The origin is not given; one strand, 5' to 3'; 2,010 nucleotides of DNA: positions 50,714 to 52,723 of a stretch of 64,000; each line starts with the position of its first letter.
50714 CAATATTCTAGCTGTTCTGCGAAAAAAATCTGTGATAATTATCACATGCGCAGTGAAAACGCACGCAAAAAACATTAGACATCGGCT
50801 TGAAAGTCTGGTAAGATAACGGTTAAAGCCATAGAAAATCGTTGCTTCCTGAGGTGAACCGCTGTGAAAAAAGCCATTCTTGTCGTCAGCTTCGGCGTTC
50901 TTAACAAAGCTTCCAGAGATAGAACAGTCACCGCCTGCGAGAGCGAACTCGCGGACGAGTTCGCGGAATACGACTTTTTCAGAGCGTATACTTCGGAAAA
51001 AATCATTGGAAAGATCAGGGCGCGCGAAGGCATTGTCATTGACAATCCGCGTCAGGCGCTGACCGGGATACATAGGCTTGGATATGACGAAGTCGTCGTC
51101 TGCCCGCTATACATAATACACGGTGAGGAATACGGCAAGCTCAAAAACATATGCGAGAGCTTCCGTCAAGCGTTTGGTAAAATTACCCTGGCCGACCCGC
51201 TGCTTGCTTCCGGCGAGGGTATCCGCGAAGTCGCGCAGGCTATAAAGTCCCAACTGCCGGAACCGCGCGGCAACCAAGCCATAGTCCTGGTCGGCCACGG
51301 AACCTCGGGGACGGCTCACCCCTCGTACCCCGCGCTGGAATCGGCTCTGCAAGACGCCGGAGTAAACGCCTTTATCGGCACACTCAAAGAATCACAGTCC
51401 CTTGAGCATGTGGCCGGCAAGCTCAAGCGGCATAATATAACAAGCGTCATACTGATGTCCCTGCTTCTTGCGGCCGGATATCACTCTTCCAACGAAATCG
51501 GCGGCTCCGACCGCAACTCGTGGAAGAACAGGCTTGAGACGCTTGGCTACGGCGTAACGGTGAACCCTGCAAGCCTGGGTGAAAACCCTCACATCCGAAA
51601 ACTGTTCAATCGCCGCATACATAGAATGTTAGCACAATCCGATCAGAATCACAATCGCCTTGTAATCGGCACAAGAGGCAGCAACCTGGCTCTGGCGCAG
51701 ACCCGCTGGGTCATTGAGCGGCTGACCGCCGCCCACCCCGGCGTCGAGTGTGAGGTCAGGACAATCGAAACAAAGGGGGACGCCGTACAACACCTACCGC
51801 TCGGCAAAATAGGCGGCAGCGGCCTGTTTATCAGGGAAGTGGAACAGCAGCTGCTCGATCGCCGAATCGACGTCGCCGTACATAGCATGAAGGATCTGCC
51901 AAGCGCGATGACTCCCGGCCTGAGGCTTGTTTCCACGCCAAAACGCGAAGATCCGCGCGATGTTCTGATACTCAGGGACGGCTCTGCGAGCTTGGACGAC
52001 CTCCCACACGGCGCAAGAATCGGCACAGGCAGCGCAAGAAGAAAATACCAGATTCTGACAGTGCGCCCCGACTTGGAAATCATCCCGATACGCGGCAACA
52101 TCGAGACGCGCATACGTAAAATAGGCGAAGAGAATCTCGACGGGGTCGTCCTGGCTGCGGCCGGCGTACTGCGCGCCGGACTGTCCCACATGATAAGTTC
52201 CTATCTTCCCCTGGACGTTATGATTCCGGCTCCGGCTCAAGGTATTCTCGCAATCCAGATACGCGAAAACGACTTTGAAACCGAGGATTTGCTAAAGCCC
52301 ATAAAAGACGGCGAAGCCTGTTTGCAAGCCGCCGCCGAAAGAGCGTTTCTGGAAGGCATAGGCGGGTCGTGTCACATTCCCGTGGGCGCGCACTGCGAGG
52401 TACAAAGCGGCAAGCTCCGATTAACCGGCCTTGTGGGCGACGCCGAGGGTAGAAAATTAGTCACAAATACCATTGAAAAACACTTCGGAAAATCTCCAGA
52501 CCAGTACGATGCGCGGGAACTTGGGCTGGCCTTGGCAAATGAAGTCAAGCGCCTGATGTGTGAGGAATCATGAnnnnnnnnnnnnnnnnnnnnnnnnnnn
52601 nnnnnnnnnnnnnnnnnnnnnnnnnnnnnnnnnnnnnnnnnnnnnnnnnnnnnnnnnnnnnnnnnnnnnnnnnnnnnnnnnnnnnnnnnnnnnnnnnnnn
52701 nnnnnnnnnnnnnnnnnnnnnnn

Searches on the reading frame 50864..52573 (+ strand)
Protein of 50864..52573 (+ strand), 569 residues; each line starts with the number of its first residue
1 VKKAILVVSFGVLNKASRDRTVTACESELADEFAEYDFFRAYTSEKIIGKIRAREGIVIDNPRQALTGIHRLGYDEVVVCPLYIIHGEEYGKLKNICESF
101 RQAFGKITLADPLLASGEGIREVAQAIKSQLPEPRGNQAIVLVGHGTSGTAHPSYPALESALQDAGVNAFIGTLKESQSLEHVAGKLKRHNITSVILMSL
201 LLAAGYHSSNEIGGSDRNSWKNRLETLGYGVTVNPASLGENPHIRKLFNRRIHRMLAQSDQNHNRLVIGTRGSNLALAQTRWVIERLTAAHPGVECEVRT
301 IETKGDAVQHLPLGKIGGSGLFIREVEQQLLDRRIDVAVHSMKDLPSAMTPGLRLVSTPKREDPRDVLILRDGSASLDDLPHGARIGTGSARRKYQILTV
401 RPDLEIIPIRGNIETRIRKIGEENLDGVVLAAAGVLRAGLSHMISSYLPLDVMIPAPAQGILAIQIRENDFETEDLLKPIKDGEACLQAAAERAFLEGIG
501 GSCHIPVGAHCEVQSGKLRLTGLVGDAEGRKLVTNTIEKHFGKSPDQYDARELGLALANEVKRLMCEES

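Call 7: search_protein_families(library=pfam, proteins=[window:50864-52573:+])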
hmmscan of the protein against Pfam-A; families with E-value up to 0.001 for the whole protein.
window:50864-52573:+ (569 aa): 3 families
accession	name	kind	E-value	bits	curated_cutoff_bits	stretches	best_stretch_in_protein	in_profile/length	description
PF01379.25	Porphobil_deam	-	1.1e-76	257.4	22.1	1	266-474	1-206/207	Porphobilinogen deaminase, dipyromethane cofactor binding domain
PF06180.16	CbiK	-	2.2e-64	217.7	26.2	1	3-255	1-260/262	Cobalt chelatase (CbiK)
PF03900.20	Porphobil_deamC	-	3e-14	53.6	26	1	488-562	3-73/74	Porphobilinogen deaminase, C-terminal domain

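Call 57: search_protein_families(library=ncbifam, proteins=[window:50864-52573:+])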
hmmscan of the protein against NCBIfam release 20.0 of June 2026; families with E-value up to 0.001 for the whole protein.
window:50864-52573:+ (569 aa): 3 families
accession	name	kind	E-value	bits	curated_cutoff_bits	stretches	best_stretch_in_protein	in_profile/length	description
TIGR00212.1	hemC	equivalog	2.9e-98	328.5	164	1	266-561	1-289/293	hydroxymethylbilane synthase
NF047852.1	SiroCoChCbiK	equivalog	2.2e-64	217.5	400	1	1-259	1-259/261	sirohydrochlorin cobaltochelatase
NF002202.0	PRK01066.1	equivalog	5.4e-44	150.2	251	1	253-481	8-230/241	hydroxymethylbilane synthase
